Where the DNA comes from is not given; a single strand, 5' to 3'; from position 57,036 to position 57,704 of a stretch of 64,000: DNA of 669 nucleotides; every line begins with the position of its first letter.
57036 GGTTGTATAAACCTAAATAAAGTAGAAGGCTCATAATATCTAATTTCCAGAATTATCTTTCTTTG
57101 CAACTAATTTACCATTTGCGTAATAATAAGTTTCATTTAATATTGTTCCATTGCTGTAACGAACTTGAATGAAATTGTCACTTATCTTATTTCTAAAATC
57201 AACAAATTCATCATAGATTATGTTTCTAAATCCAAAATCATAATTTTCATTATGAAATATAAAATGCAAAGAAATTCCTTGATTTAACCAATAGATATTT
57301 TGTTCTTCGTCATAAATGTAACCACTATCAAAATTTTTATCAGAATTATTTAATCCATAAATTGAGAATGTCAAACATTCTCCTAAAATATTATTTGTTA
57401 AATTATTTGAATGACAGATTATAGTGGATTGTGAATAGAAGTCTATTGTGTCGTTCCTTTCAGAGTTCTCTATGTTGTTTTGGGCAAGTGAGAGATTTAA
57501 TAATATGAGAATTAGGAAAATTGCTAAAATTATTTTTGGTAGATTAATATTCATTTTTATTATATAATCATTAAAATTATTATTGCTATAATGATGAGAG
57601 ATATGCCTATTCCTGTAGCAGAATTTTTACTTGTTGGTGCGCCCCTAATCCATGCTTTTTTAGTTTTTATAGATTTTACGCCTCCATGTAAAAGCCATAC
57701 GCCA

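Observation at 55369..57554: HepT/MNT module sits between a truncated signal-peptide toxin fragment and an orphan tip+toxin module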

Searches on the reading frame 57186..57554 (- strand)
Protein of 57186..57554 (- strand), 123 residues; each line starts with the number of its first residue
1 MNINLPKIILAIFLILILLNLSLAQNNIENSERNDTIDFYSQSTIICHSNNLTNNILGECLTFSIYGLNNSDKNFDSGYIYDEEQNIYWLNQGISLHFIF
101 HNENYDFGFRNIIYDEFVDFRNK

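Call 28: search_protein_representatives(protein=window:57186-57554:-)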
Query: 123 residues. Proteins with E-value up to 0.001 (for the whole library): 11; up to 1e-10: 10; up to 1e-30: 5. The best 11 are listed.
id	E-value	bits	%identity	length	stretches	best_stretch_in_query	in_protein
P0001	1.7e-73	260.7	100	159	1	1-123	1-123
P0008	7.1e-37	142.4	71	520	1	4-123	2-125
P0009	2.2e-32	127.9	62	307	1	3-122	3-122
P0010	2.2e-32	127.9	60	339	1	1-123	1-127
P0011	3.9e-31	123.9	62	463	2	25-123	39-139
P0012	1.5e-22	96.2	48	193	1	9-122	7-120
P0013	3.3e-17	78.9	49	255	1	9-122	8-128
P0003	3.1e-14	69.3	53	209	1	5-122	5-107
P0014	7.6e-14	68.1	43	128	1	9-121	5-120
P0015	1.5e-12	63.9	47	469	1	9-119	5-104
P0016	9.6e-09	51.6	48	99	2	25-81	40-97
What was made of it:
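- On Signal-peptide N-domain Rhs-tip toxin family (fragment 57075-57554): phmmer of residues 1-123 finds 10 homologues at E 1e-8 to 7e-37 (call 28).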

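Call 30: find_encoding_contigs(protein=P0008, flank=10000, max_places=4)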
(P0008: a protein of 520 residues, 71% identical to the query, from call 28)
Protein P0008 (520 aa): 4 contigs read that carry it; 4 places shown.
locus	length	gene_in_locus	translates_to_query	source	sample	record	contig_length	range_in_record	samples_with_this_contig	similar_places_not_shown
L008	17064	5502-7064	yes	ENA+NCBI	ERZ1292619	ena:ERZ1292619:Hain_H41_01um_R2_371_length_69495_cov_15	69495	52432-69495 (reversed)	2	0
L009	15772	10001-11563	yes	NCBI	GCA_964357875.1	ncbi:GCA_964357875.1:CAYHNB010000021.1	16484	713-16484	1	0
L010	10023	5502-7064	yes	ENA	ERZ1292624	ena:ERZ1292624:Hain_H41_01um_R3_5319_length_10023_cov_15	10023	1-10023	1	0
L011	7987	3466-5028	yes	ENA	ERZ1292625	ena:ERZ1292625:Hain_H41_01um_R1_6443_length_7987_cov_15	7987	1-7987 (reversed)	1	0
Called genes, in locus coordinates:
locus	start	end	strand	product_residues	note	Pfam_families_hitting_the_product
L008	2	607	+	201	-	?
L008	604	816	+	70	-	-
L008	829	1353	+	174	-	-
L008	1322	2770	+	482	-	PF25023:TEN_YD-shell, PF05593:RHS_repeat (faint)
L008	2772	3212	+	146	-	-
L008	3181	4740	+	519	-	PF05593:RHS_repeat (faint)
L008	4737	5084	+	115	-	-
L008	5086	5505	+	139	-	-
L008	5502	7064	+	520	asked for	PF11429:Colicin_D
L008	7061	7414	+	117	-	PF09204:Colicin_immun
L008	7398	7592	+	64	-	-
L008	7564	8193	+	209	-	-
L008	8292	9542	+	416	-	PF00413:Peptidase_M10 (weak)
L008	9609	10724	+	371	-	PF00465:Fe-ADH, PF13685:Fe-ADH_2, PF25137:ADH_Fe_C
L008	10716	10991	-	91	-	PF04193:PQ-loop, PF03083:MtN3_slv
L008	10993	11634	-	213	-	PF01209:Ubie_methyltran, PF02353:CMAS (weak), PF05148:Methyltransf_8 (weak), PF13489:Methyltransf_23, PF13847:Methyltransf_31, PF08241:Methyltransf_11, PF08242:Methyltransf_12, PF13649:Methyltransf_25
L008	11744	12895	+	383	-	PF08323:Glyco_transf_5 (weak), PF20706:GT4-conflict, PF13439:Glyco_transf_4, PF13579:Glyco_trans_4_4, PF00534:Glycos_transf_1, PF13692:Glyco_trans_1_4, PF13524:Glyco_trans_1_2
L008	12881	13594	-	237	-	PF06508:QueC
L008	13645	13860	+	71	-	-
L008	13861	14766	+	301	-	PF00535:Glycos_transf_2, PF13641:Glyco_tranf_2_3, PF13632:Glyco_trans_2_3 (weak)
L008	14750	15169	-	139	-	PF05014:Nuc_deoxyrib_tr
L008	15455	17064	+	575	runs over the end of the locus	PF19077:Big_13 (faint)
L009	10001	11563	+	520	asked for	PF11429:Colicin_D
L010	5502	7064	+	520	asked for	PF11429:Colicin_D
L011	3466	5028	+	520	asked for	PF11429:Colicin_D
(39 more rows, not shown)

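Call 31: find_encoding_contigs(protein=P0015, flank=10000, max_places=4)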
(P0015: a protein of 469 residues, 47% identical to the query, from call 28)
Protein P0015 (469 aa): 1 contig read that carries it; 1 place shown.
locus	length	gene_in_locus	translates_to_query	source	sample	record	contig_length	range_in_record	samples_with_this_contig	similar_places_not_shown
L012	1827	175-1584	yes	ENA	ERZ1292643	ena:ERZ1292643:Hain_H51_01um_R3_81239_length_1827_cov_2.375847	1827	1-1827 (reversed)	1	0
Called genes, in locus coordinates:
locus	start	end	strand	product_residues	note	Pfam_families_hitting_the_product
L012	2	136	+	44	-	?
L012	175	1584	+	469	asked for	-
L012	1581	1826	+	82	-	?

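Call 83: search_protein_families(library=pfam, proteins=[L008:7398-7592:+, L008:5086-5505:+], max_evalue=0.01)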
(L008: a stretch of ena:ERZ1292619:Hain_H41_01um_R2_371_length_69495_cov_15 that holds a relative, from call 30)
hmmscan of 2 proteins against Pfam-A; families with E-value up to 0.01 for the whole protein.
L008:7398-7592:+ (64 aa): 0 families

L008:5086-5505:+ (139 aa): 0 families
